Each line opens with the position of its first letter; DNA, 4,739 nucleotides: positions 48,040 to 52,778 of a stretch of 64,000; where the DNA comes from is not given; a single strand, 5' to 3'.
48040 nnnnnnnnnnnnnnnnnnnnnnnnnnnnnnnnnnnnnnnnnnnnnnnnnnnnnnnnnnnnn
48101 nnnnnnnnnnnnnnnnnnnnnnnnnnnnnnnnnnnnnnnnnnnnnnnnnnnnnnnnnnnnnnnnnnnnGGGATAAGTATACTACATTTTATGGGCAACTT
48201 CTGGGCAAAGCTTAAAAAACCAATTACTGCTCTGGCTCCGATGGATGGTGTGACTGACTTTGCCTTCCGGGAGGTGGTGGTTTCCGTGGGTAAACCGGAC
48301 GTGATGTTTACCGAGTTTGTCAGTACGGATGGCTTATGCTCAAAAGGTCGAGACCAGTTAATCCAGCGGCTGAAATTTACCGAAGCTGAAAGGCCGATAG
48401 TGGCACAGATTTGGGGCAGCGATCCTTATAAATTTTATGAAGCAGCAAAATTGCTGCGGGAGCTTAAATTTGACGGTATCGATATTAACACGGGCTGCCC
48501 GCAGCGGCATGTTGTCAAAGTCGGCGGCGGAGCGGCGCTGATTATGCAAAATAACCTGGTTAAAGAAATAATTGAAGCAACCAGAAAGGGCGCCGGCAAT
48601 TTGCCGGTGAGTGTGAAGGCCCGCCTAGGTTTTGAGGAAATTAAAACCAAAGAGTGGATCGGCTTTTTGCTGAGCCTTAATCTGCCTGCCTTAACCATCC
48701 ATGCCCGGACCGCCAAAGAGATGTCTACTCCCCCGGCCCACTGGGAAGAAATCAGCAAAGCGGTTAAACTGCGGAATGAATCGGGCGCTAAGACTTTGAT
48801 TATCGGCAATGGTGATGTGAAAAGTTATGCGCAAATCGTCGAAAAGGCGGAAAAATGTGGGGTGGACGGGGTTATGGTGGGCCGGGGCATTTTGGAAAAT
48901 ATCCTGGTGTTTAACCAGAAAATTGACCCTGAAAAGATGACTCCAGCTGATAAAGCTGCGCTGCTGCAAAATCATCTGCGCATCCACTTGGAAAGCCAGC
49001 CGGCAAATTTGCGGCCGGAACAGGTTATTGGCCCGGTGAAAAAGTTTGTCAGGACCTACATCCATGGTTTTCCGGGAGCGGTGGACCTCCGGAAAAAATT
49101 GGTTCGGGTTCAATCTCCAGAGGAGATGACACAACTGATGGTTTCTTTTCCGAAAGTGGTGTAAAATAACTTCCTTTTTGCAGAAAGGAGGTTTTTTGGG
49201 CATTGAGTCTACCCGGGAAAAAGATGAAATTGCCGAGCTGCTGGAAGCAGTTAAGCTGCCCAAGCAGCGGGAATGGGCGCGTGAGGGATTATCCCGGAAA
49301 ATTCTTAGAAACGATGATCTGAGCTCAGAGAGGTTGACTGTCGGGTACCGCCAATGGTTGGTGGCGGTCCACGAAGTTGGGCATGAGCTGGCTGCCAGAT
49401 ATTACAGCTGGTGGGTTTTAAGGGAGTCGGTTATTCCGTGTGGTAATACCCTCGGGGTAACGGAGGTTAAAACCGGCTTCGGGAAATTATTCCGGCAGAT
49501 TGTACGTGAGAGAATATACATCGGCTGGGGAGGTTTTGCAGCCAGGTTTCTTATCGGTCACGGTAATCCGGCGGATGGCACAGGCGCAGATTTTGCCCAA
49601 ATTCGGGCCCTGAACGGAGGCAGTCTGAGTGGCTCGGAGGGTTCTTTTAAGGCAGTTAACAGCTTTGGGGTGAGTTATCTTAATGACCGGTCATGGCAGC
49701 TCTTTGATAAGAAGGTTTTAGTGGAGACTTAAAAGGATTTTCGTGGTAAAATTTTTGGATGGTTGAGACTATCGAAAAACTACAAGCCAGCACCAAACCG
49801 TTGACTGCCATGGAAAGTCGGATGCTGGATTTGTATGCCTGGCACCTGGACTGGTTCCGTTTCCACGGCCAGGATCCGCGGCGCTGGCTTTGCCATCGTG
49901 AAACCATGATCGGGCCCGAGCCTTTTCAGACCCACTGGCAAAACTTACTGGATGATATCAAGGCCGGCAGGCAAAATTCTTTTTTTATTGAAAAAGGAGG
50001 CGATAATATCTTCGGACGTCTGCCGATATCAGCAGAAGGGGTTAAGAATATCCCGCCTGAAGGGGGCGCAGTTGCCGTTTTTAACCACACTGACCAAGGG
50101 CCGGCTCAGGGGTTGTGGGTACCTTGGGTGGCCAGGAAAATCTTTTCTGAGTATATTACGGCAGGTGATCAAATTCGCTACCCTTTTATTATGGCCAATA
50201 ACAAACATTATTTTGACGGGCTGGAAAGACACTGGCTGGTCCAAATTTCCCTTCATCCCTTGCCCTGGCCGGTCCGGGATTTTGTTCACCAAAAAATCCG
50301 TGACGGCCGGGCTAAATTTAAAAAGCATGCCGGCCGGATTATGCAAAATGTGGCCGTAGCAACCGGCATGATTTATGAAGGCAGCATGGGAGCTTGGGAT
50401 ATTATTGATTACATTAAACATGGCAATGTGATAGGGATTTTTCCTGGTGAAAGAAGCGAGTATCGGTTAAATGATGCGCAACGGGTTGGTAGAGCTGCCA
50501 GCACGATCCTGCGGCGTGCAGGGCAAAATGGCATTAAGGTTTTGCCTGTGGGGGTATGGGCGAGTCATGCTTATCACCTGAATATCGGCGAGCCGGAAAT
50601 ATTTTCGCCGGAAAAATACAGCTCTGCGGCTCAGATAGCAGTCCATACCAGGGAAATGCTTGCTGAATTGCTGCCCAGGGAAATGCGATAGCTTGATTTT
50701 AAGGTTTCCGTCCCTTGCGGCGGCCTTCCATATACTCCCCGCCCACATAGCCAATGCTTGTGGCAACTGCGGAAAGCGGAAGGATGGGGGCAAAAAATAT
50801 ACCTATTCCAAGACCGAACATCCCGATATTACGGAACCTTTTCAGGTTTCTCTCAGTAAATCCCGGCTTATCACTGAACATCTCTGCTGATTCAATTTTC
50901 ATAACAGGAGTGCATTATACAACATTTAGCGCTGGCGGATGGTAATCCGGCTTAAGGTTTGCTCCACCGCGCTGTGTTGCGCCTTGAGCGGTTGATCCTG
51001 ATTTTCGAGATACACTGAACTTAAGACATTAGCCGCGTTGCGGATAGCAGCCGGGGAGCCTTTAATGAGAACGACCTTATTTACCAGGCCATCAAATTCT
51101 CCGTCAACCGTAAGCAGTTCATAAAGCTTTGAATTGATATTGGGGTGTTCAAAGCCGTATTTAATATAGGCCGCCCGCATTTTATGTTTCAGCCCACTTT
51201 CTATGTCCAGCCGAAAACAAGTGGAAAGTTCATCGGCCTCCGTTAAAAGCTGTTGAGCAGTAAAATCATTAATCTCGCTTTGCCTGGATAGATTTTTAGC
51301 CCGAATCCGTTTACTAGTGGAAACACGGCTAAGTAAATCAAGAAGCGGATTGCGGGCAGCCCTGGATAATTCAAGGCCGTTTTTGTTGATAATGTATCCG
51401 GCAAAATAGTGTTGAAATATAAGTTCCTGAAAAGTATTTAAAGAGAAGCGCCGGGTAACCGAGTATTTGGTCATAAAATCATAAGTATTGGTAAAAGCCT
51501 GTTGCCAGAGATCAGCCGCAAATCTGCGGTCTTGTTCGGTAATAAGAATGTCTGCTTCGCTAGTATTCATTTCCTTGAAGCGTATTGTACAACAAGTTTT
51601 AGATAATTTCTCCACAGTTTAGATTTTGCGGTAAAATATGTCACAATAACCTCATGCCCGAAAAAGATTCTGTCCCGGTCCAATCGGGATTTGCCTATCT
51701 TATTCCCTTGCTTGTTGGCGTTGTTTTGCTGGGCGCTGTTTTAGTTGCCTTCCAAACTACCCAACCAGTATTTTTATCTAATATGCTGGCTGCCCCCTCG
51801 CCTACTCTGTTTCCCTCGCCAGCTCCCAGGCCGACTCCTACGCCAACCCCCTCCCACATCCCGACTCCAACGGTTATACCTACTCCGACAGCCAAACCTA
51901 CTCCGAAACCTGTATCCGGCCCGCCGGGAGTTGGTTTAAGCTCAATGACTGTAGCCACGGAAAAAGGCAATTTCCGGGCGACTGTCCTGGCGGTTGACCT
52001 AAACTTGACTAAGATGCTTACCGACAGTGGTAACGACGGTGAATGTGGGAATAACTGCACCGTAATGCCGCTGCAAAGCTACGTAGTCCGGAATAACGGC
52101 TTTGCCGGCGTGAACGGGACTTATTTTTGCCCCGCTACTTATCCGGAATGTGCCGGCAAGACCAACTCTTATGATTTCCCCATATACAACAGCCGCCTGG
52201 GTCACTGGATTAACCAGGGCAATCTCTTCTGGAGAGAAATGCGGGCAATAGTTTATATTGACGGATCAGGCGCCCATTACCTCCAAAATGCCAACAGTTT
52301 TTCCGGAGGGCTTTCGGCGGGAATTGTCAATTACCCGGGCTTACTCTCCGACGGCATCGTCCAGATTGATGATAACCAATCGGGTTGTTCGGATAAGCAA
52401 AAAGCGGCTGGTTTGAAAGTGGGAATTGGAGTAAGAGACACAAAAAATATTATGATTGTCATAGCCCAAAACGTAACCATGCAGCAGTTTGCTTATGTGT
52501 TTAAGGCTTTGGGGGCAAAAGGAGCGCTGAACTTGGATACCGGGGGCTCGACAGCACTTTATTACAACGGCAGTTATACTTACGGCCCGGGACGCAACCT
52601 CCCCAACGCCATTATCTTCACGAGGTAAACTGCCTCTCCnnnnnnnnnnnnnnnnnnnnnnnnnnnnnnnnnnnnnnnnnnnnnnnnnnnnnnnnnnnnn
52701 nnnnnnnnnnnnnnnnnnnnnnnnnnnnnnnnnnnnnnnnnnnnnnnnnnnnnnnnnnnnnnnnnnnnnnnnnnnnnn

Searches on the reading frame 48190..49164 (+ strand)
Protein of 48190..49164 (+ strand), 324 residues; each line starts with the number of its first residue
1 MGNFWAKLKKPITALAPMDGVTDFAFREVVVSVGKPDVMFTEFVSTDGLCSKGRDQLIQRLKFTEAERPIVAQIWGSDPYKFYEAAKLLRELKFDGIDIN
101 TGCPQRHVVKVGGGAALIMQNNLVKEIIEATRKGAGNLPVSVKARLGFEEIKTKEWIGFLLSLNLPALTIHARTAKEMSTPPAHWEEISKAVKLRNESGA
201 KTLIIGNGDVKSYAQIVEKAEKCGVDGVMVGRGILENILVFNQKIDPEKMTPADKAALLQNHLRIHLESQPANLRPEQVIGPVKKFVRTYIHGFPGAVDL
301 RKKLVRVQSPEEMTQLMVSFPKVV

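Call 41: search_protein_families(library=pfam, proteins=[window:48190-49164:+], max_evalue=0.0001)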
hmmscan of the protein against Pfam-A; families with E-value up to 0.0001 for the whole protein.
window:48190-49164:+ (324 aa): 1 family
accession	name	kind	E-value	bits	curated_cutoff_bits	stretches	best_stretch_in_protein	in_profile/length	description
PF01207.24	Dus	-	2.2e-55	188.4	20.4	1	15-316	2-301/311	Dihydrouridine synthase (Dus)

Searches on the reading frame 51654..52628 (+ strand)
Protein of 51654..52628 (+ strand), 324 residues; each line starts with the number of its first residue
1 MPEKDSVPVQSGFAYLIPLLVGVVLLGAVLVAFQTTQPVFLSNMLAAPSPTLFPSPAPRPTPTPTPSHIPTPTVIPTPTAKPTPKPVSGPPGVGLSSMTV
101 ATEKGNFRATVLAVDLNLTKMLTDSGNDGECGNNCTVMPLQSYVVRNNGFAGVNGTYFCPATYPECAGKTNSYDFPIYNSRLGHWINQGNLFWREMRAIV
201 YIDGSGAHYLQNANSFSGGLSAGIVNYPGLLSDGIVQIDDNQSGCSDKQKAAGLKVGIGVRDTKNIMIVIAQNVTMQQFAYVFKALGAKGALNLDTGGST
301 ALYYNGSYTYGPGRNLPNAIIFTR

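Call 41: search_protein_families(library=pfam, proteins=[window:51654-52628:+], max_evalue=0.0001)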
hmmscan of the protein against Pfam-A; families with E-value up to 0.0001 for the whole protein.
window:51654-52628:+ (324 aa): 1 family
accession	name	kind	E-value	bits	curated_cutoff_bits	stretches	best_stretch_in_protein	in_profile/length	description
PF09992.14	NAGPA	-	6.3e-14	53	25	1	181-322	19-168/169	Phosphodiester glycosidase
